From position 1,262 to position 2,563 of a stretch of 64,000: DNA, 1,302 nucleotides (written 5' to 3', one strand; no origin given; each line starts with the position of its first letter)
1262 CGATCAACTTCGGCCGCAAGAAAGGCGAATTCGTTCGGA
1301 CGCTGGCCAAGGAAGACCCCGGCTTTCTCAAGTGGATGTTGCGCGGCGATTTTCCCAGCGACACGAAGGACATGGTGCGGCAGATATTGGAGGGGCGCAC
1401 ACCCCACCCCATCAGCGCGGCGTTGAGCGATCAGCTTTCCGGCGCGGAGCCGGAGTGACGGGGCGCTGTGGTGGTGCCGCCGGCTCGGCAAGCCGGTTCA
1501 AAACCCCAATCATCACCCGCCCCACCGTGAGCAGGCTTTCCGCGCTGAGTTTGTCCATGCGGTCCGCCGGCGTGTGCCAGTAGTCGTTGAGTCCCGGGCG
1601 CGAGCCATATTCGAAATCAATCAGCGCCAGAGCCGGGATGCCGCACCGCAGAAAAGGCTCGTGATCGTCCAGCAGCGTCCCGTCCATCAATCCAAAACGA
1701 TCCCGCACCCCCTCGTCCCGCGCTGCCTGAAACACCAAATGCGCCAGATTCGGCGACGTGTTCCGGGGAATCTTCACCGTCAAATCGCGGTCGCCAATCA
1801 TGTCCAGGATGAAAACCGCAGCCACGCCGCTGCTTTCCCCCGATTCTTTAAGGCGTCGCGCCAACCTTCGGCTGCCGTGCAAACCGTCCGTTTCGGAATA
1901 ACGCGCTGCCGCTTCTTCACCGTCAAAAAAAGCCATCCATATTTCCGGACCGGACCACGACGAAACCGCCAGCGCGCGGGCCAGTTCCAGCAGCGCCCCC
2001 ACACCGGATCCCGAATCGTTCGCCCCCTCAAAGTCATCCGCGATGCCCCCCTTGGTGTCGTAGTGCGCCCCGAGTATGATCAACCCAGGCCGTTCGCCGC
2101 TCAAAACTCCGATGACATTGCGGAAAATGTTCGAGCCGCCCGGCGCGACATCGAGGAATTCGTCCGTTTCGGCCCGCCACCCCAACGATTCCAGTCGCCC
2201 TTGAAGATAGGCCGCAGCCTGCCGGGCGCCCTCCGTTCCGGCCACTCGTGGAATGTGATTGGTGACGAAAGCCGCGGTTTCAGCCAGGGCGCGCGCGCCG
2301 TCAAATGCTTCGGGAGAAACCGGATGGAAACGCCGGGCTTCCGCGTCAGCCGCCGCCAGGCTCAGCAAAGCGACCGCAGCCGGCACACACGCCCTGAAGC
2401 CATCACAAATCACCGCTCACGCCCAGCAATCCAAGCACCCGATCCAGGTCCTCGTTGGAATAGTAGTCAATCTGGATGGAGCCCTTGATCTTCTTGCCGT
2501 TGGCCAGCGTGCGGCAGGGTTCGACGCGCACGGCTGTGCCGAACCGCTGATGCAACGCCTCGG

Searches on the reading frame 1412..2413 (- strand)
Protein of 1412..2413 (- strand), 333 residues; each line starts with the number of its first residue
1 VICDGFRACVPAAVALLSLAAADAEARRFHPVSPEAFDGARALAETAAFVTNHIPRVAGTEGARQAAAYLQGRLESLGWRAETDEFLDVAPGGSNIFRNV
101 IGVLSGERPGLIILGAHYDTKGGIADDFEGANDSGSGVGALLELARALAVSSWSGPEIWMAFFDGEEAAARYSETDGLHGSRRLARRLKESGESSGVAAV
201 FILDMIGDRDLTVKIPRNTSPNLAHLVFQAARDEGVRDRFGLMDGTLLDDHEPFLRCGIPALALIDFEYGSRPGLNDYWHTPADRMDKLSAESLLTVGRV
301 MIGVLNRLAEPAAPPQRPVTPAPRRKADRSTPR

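Call 82: search_protein_families(library=pfam, proteins=[window:1412-2413:-], max_evalue=10)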
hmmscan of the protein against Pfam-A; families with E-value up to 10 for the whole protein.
window:1412-2413:- (333 aa): 1 family
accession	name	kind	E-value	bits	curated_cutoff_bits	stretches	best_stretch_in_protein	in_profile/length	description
PF04389.22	Peptidase_M28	-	1.2e-32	113.7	21.3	1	99-303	1-191/193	Peptidase family M28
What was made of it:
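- Checked: The comparator at 1412..2413 is a bona fide M28 peptidase (Pfam 1.2e-32, call 82).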
